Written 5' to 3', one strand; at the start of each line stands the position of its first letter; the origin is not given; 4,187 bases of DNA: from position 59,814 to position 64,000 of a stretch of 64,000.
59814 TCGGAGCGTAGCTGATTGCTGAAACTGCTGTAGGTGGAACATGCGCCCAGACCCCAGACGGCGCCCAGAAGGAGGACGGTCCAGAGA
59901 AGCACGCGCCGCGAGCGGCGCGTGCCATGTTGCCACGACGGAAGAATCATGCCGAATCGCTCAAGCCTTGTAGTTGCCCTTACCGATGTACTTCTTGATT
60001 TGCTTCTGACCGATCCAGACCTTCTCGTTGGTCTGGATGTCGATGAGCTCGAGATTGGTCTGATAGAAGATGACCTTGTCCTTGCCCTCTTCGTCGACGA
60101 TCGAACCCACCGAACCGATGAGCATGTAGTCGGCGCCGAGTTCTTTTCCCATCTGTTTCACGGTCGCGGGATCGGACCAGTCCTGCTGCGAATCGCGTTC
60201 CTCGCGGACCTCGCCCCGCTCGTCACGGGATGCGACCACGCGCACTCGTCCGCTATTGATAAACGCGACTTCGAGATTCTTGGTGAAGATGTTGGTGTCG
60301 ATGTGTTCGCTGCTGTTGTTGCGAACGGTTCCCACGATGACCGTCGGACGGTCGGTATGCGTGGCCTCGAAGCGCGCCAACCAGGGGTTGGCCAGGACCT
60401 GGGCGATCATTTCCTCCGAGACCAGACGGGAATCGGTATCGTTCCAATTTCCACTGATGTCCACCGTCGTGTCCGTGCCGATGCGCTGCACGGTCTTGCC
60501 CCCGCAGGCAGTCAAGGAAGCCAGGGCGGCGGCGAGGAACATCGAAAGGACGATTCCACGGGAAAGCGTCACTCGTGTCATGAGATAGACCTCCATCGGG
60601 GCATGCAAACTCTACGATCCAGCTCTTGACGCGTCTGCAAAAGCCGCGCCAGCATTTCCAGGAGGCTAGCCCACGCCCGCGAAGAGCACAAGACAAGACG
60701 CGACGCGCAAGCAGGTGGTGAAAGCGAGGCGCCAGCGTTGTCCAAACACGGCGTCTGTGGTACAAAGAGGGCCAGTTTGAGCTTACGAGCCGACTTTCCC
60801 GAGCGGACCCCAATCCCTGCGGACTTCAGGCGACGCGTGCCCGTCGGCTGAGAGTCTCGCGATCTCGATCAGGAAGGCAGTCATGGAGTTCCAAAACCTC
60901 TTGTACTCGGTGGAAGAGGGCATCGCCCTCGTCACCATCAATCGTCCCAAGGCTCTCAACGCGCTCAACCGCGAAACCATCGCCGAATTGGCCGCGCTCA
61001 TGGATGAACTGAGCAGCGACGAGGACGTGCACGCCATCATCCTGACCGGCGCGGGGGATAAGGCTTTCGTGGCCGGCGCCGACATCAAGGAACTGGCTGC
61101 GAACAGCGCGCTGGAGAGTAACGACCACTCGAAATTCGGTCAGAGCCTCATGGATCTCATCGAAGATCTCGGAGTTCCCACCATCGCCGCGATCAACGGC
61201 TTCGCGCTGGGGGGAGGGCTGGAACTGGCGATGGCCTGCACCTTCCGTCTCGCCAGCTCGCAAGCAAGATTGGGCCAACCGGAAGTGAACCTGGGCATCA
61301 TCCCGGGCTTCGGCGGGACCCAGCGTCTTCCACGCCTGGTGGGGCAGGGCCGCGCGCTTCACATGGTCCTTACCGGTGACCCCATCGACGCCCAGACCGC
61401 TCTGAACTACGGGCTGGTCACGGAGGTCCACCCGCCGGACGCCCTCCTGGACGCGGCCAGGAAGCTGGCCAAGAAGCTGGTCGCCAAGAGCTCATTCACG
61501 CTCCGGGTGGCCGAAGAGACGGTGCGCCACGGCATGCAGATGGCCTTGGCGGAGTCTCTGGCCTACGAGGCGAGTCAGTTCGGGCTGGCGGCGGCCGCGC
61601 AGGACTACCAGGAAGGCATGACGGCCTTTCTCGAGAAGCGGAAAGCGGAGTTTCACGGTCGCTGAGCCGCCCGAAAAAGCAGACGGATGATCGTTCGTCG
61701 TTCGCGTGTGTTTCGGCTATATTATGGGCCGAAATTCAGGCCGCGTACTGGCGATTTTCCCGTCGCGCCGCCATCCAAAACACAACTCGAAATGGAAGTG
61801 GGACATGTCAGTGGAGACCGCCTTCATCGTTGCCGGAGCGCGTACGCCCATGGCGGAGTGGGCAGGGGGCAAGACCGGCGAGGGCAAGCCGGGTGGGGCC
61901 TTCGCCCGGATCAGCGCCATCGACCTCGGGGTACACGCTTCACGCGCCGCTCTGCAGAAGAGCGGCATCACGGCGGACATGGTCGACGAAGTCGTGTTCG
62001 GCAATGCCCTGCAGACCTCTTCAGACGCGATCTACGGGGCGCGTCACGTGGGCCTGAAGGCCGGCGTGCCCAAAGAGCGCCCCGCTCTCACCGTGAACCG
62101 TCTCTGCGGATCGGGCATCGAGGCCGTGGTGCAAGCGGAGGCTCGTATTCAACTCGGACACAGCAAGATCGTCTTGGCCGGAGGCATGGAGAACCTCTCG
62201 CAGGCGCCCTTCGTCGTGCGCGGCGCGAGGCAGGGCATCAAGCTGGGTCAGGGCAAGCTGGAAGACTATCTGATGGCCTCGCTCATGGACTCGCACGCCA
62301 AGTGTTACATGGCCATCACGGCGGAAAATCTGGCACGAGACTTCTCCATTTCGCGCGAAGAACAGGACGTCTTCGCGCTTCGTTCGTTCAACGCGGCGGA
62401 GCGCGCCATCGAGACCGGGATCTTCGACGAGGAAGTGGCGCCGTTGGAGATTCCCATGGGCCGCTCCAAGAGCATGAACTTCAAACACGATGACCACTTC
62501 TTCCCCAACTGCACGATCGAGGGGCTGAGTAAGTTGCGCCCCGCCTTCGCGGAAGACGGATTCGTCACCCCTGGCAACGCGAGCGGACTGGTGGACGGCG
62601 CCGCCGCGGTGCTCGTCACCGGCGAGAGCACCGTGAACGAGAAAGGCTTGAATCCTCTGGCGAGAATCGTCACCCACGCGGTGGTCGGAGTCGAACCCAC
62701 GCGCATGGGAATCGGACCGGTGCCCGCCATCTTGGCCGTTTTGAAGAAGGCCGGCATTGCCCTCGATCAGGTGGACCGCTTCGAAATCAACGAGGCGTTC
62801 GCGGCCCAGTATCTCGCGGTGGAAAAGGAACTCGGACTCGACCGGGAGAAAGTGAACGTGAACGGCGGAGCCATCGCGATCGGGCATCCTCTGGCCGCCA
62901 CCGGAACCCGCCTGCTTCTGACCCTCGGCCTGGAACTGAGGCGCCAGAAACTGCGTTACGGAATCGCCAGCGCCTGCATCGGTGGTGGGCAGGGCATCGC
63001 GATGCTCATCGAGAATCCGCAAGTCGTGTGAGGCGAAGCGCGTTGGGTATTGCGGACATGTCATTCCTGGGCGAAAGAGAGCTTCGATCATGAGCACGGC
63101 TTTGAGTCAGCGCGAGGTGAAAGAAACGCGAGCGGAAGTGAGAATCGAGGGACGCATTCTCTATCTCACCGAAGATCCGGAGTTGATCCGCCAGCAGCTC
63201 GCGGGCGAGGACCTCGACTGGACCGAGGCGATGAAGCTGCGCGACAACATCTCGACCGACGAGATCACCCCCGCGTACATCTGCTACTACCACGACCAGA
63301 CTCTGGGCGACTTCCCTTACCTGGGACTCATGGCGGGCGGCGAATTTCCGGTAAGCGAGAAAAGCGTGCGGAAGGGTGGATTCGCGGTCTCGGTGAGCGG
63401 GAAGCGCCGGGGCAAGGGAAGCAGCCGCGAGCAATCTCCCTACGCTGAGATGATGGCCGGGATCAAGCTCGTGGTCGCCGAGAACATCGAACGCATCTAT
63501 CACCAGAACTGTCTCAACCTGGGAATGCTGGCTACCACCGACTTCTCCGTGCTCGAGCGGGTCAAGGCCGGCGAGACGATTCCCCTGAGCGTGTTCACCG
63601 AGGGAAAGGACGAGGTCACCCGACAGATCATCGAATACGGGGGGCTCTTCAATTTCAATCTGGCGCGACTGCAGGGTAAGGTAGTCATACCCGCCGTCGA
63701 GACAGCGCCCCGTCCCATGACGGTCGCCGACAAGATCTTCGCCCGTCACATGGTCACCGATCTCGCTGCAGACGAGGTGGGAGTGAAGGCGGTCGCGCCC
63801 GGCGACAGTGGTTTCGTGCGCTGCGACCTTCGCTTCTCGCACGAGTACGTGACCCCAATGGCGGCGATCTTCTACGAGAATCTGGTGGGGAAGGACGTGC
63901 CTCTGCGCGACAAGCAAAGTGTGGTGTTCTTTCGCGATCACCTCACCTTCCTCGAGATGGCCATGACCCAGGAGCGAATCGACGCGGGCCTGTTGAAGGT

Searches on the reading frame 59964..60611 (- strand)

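Call 23: search_protein_families(library=pfam, proteins=[window:59964-60611:-], max_evalue=0.001)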
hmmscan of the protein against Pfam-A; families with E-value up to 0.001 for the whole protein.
window:59964-60611:- (216 aa): 2 families
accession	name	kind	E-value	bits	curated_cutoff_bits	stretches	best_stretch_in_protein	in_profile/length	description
PF13036.11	LpoB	-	3.4e-43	147.5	22.3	1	60-205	1-147/147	Peptidoglycan-synthase activator LpoB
PF11684.13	DUF3280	-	0.00073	20.3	30.1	0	105-201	28-114/138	Protein of unknown function (DUF2380)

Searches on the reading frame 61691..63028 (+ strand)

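Call 23: search_protein_families(library=pfam, proteins=[window:61691-63028:+], max_evalue=0.001)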
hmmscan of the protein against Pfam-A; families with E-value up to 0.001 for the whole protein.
window:61691-63028:+ (446 aa): 2 families
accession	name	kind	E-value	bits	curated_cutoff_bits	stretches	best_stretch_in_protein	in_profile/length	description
PF00108.29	Thiolase_N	-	2.3e-74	250.5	26.4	1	60-312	7-259/260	Thiolase, N-terminal domain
PF02803.24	Thiolase_C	-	1.4e-48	164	27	1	321-441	2-122/123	Thiolase, C-terminal domain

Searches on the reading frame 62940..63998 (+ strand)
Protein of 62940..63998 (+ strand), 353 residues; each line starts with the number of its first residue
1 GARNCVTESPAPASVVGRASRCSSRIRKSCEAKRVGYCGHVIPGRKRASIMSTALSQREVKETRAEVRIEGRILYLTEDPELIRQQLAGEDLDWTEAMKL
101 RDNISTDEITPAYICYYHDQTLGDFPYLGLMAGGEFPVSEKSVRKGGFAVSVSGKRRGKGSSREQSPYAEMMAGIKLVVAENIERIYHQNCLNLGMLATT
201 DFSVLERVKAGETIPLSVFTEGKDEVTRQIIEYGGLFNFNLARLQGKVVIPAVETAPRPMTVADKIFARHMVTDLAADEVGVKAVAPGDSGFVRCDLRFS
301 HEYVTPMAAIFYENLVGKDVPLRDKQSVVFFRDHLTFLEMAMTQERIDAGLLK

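Call 23: search_protein_families(library=pfam, proteins=[window:62940-63998:+], max_evalue=0.001)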
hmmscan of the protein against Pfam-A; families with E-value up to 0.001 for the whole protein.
window:62940-63998:+ (353 aa): 1 family
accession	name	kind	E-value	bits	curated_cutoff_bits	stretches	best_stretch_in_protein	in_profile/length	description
PF00694.25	Aconitase_C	-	1.4e-09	38.8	22.8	1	135-198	61-125/131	Aconitase C-terminal domain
